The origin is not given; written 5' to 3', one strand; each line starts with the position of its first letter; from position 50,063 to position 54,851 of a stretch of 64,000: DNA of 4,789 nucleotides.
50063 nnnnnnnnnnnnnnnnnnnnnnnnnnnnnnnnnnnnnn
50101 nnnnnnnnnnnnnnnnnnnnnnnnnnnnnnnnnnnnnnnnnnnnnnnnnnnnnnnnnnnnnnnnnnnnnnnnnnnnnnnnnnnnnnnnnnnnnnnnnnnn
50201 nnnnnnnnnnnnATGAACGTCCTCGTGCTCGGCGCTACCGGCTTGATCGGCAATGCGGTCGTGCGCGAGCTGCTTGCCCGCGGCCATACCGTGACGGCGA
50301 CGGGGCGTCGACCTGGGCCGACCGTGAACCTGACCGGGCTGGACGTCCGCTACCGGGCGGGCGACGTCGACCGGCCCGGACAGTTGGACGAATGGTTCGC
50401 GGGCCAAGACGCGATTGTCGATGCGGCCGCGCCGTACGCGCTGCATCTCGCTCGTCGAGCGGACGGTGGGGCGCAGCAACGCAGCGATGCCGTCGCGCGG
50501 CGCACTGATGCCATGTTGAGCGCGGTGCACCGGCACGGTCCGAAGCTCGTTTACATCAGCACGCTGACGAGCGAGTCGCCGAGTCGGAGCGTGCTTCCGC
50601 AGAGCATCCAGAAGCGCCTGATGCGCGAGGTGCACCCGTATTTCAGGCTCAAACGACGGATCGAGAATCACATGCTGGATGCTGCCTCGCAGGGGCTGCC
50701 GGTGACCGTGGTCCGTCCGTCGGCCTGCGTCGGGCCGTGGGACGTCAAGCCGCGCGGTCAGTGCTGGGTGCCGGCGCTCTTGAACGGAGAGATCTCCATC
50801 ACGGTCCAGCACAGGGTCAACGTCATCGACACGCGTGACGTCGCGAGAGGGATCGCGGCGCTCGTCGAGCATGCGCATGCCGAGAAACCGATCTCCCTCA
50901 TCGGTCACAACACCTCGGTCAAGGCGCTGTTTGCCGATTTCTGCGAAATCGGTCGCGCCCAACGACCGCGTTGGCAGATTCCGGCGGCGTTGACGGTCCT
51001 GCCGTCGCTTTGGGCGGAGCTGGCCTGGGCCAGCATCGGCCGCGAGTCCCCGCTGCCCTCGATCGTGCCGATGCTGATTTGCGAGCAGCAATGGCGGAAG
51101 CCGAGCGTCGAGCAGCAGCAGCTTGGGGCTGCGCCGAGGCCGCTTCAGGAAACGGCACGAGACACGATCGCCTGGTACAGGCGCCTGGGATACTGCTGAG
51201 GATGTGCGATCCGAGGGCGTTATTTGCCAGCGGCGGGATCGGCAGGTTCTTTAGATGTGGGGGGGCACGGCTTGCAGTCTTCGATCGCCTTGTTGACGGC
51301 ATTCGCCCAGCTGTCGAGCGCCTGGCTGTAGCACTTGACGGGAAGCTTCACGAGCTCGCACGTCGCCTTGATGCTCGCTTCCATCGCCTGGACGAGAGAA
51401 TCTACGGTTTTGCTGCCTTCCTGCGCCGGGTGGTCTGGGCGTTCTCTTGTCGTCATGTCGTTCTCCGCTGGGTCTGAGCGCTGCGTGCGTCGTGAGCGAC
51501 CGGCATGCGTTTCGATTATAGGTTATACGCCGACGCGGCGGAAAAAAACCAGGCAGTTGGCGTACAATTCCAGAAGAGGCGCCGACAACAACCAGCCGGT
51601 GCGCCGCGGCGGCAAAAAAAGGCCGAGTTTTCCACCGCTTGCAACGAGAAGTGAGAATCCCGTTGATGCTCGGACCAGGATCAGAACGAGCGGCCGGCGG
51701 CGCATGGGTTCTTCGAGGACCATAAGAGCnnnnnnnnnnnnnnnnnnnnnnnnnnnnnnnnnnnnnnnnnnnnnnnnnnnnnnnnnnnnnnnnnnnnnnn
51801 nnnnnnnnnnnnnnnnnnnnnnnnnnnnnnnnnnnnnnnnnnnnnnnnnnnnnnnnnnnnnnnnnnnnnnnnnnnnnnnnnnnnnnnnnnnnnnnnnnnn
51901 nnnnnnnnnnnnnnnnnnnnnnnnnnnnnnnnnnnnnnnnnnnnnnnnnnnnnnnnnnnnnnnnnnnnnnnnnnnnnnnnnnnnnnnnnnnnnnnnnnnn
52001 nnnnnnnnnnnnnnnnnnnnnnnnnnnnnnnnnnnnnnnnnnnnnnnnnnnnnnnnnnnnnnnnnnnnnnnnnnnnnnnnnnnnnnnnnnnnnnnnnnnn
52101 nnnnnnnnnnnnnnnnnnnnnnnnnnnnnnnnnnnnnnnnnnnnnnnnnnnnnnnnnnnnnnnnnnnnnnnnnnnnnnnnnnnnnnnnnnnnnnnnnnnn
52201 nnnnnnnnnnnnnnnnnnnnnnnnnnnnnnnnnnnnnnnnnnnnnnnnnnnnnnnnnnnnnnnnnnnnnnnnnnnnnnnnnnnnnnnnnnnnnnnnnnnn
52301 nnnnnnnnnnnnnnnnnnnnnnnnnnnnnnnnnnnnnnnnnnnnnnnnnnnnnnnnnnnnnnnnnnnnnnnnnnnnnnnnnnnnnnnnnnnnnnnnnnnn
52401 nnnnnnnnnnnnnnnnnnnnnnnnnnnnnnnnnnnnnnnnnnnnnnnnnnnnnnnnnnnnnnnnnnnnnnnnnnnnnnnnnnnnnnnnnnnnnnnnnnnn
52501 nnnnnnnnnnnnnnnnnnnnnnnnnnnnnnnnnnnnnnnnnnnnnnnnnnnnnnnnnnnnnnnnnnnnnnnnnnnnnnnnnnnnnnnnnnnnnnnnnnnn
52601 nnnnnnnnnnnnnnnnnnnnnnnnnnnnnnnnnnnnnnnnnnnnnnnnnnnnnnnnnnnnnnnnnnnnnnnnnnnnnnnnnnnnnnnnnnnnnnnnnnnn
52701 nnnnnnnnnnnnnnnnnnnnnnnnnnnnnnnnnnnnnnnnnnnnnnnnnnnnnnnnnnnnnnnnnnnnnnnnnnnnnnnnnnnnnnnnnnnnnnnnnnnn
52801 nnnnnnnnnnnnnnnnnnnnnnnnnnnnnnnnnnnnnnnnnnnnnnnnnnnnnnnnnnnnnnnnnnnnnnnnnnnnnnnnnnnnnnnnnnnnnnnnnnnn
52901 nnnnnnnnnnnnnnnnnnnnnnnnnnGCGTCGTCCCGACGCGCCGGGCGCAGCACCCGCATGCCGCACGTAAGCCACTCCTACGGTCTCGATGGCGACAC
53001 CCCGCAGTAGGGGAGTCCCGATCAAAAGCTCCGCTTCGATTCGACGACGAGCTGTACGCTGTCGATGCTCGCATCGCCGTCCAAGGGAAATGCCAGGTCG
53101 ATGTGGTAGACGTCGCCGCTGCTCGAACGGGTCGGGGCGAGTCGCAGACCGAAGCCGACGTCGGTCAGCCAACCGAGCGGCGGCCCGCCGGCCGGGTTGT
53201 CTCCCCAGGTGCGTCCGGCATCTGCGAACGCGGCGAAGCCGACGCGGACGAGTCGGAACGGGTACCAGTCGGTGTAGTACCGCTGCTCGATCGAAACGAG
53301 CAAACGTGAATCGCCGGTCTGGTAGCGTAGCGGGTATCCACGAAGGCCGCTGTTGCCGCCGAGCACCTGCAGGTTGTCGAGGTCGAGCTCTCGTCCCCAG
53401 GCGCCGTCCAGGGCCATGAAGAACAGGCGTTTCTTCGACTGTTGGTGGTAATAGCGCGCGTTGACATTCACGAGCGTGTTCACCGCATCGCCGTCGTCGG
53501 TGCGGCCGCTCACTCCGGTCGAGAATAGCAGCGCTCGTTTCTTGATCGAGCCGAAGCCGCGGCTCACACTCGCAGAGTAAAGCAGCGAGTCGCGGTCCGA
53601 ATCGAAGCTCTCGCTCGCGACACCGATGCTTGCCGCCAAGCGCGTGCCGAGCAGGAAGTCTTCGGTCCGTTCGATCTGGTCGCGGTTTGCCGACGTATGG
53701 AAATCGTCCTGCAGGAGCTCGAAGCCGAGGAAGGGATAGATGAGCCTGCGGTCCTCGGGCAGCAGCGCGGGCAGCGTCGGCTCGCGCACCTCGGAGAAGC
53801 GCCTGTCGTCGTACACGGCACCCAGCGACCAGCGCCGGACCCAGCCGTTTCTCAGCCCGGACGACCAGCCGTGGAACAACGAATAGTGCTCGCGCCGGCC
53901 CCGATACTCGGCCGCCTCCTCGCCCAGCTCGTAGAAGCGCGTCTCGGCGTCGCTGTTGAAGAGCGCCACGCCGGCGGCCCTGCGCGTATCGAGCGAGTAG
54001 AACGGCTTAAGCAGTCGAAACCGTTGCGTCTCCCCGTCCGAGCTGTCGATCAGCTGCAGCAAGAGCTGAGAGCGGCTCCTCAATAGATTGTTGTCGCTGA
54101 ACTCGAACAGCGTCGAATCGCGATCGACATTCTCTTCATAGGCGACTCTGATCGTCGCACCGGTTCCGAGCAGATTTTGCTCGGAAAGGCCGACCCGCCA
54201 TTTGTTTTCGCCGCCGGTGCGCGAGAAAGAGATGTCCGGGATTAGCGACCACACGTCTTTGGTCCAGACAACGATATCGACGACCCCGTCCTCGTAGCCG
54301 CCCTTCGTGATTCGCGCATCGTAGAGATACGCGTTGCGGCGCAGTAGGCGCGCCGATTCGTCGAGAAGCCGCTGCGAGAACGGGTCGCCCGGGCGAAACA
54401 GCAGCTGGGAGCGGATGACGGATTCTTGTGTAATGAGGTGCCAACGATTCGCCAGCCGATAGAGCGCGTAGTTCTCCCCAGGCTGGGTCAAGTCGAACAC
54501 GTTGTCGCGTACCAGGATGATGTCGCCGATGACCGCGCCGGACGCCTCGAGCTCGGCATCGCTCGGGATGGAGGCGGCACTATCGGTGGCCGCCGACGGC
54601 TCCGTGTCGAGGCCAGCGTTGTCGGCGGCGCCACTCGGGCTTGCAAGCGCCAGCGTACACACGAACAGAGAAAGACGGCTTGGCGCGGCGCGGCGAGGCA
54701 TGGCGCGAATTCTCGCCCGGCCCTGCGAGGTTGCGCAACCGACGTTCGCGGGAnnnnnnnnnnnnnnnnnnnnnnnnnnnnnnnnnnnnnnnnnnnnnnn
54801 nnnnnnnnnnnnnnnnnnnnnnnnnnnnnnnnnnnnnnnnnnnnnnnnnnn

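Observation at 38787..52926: Uncharacterised isoprenoid-type gene cluster: TonB receptor, two large flavoproteins, polyprenyl synthase, SDR and three ADC-like domains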

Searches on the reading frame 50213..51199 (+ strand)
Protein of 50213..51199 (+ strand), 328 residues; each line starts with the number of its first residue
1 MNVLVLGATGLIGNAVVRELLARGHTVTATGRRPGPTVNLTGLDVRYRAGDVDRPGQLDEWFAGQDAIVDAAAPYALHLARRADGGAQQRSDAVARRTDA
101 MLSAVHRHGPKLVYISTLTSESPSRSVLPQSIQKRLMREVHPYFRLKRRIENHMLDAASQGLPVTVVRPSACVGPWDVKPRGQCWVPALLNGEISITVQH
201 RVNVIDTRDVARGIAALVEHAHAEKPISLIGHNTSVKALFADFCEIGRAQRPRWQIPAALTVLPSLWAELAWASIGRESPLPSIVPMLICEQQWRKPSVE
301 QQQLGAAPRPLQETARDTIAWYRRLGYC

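Call 3: search_protein_families(library=pfam, proteins=[window:50213-51199:+], max_evalue=0.01)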
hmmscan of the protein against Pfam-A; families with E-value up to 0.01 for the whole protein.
window:50213-51199:+ (328 aa): 6 families
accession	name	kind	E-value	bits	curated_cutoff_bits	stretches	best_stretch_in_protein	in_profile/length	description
PF01370.27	Epimerase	-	3.9e-22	79.3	20.9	1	3-223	1-230/240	NAD dependent epimerase/dehydratase family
PF13460.12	NAD_binding_10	-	2.8e-16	60.4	27.2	1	7-172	1-146/184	NAD(P)H-binding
PF04321.23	RmlD_sub_bind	-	7.9e-07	28.9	27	1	1-117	1-101/287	RmlD substrate binding domain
PF05368.20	NmrA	-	5.5e-05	23.3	27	1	3-33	5-35/298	NmrA-like family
PF01073.25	3Beta_HSD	-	6e-05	22.6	22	1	4-175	1-184/280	3-beta hydroxysteroid dehydrogenase/isomerase family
PF07993.18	NAD_binding_4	-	0.00042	20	20.1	0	126-177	160-210/258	Male sterility protein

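Call 4: search_protein_families(library=ncbifam, proteins=[window:50213-51199:+], max_evalue=0.01)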
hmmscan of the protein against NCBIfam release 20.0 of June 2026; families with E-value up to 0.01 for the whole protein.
window:50213-51199:+ (328 aa): 16 families
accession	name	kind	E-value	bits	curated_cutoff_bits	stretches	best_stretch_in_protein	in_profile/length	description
TIGR03466.1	HpnA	hypoth_equivalog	1.2e-38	132.8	367.65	1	1-327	1-326/327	hopanoid-associated sugar epimerase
NF052578.1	StrlDmthSdmBMthl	equivalog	4.8e-20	72.6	600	1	1-327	1-327/328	sterol demethylase protein SdmB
NF042422.1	oxyalk_red_OleD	equivalog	1.5e-11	44.2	580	1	1-179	1-175/329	2-alkyl-3-oxoalkanoate reductase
TIGR01746.1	Thioester-redct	subfamily_domain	3.5e-08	33.1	213.35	1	102-233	120-261/371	thioester reductase domain-containing protein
NF042423.1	oxyalk_red_Shew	equivalog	1.5e-06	27.5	580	1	2-178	10-180/331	2-alkyl-3-oxoalkanoate reductase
NF058621.1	DiazavRedAvaA7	equivalog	1.5e-05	24.8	400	1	1-40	1-40/304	3-diazoavenalumate denitrifying reductase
TIGR01777.1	yfcH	hypoth_equivalog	6.5e-05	22.6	207.35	1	3-39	1-37/292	TIGR01777 family oxidoreductase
NF008972.0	PRK12320.1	equivalog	0.00022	19.6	792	1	1-73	1-69/699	hypothetical protein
NF005754.0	PRK07578.1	equivalog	0.00031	20.7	167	1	1-35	1-34/200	short chain dehydrogenase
TIGR01214.1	rmlD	equivalog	0.00042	19.5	224.05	1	3-117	2-100/285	dTDP-4-dehydrorhamnose reductase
NF007829.0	PRK10538.1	equivalog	0.00045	19.7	411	1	1-34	1-34/248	bifunctional NADP-dependent 3-hydroxy acid dehydrogenase/3-hydroxypropionate dehydrogenase YdfG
NF005403.0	PRK06953.1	equivalog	0.0015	18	254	1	2-59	3-60/222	SDR family oxidoreductase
NF006035.0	PRK08177.1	equivalog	0.0037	16.8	251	1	2-55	6-60/228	SDR family oxidoreductase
NF006119.0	PRK08264.1-5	subfamily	0.0043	16.5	249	1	2-35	8-42/233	SDR family oxidoreductase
TIGR04180.1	EDH_00030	hypoth_equivalog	0.0091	15.1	475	0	3-176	1-179/297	NAD-dependent 4,6-dehydratase LegB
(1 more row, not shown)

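Call 59: search_solved_structures(query=window:50213-51199:+, max_evalue=0.00001)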
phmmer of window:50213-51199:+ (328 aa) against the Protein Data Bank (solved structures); distinct sequences matched with E-value up to 0.00001: 4.
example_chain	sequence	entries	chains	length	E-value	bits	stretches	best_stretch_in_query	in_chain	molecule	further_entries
3wj7_A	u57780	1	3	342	1.3e-22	83.8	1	4-326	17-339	Putative oxidoreductase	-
2x4g_A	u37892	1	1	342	1.6e-14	57.2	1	4-327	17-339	NUCLEOSIDE-DIPHOSPHATE-SUGAR EPIMERASE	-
4jgb_A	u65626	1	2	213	4.7e-07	32.7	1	3-75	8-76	Putative exported protein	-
8r2j_A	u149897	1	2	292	2.6e-06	30.2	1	2-69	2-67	NmrA family transcriptional regulator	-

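Call 60: search_protein_families(library=padloc, proteins=[window:50213-51199:+], max_evalue=0.001)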
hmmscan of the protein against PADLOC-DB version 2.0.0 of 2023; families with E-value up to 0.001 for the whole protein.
window:50213-51199:+ (328 aa): 0 families

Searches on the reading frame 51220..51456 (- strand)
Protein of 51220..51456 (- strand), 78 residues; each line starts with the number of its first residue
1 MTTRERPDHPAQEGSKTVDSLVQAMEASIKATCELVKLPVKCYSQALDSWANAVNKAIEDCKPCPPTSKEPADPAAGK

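Call 3: search_protein_families(library=pfam, proteins=[window:51220-51456:-], max_evalue=0.01)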
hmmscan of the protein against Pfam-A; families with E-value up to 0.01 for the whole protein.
window:51220-51456:- (78 aa): 0 families

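Call 4: search_protein_families(library=ncbifam, proteins=[window:51220-51456:-], max_evalue=0.01)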
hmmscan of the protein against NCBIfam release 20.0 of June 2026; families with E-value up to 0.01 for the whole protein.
window:51220-51456:- (78 aa): 0 families

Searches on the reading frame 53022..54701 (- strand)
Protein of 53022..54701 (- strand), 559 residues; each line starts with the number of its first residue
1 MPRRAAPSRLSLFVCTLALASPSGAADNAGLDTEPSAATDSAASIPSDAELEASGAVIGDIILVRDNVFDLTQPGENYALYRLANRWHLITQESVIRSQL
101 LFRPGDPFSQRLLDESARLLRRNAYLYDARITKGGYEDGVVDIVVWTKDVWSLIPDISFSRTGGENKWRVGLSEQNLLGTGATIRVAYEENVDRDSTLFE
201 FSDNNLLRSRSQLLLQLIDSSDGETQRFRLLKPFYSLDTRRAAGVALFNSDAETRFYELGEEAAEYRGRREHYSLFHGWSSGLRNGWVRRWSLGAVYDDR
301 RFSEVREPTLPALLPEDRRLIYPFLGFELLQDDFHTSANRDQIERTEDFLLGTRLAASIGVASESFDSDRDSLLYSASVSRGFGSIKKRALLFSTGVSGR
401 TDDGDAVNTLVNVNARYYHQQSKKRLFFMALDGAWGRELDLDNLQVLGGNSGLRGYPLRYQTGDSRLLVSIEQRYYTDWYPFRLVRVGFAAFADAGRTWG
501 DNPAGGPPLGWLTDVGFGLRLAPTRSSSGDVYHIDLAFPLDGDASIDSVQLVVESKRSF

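Call 6: search_protein_families(library=pfam, proteins=[window:53022-54701:-], max_evalue=0.001)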
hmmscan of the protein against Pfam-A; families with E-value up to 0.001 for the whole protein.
window:53022-54701:- (559 aa): 1 family
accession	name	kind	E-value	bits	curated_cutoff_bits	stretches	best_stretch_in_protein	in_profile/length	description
PF01103.29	Omp85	-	0.00019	21.5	24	0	404-503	151-266/325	Omp85 superfamily domain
